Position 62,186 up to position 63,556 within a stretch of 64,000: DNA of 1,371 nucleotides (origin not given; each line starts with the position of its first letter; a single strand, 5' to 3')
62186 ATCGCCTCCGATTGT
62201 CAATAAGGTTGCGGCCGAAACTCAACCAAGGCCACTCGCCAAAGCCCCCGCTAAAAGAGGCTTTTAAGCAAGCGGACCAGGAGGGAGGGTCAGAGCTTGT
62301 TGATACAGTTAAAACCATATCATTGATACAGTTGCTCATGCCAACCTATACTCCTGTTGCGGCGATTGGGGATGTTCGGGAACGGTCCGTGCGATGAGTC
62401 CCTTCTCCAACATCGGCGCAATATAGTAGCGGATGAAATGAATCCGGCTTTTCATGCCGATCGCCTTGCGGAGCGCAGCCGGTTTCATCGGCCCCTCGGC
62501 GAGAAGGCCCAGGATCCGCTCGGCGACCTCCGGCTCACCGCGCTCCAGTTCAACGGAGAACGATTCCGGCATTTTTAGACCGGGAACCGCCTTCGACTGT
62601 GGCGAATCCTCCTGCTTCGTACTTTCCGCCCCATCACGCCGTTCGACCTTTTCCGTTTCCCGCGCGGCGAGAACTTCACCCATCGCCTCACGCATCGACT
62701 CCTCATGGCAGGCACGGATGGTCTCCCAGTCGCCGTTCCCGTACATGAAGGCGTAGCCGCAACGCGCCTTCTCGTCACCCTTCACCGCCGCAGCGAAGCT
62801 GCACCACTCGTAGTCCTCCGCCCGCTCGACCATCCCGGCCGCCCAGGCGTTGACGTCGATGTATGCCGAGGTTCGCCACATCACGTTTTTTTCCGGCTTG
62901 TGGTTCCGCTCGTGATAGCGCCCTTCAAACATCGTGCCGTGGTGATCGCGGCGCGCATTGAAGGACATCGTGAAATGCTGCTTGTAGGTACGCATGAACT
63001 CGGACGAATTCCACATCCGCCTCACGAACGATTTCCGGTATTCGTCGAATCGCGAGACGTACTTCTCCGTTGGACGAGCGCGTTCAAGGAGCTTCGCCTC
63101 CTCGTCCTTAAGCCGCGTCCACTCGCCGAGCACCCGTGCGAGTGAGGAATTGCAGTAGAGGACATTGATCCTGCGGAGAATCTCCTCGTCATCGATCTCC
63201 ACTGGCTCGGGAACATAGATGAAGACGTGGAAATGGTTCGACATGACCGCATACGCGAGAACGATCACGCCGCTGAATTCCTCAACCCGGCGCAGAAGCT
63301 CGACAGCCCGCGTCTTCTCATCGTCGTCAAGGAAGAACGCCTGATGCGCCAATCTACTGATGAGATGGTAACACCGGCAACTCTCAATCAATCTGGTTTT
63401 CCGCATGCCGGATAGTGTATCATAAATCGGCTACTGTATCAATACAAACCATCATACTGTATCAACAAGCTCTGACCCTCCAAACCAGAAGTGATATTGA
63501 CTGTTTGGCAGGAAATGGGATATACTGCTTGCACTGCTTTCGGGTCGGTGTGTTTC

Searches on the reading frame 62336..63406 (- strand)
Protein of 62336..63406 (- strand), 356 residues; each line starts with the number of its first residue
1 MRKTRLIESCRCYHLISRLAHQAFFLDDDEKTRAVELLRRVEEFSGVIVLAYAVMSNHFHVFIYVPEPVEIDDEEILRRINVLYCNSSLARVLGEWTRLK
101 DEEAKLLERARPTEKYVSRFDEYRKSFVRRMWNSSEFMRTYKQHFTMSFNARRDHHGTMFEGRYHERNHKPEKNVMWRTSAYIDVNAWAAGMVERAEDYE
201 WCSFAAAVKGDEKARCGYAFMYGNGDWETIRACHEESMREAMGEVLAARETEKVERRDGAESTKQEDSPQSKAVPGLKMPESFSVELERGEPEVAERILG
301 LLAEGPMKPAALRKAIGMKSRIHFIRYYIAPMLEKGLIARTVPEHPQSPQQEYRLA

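Call 82: search_protein_families(library=pfam, proteins=[window:62336-63406:-], max_evalue=0.00001)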
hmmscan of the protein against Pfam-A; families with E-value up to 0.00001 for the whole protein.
window:62336-63406:- (356 aa): 1 family
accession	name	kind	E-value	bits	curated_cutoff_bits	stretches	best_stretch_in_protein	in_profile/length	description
PF21247.3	Fic-like_C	-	6.3e-16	58.5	27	1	296-355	4-63/64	Filamentation induced by cAMP protein Fic-like, C-terminal domain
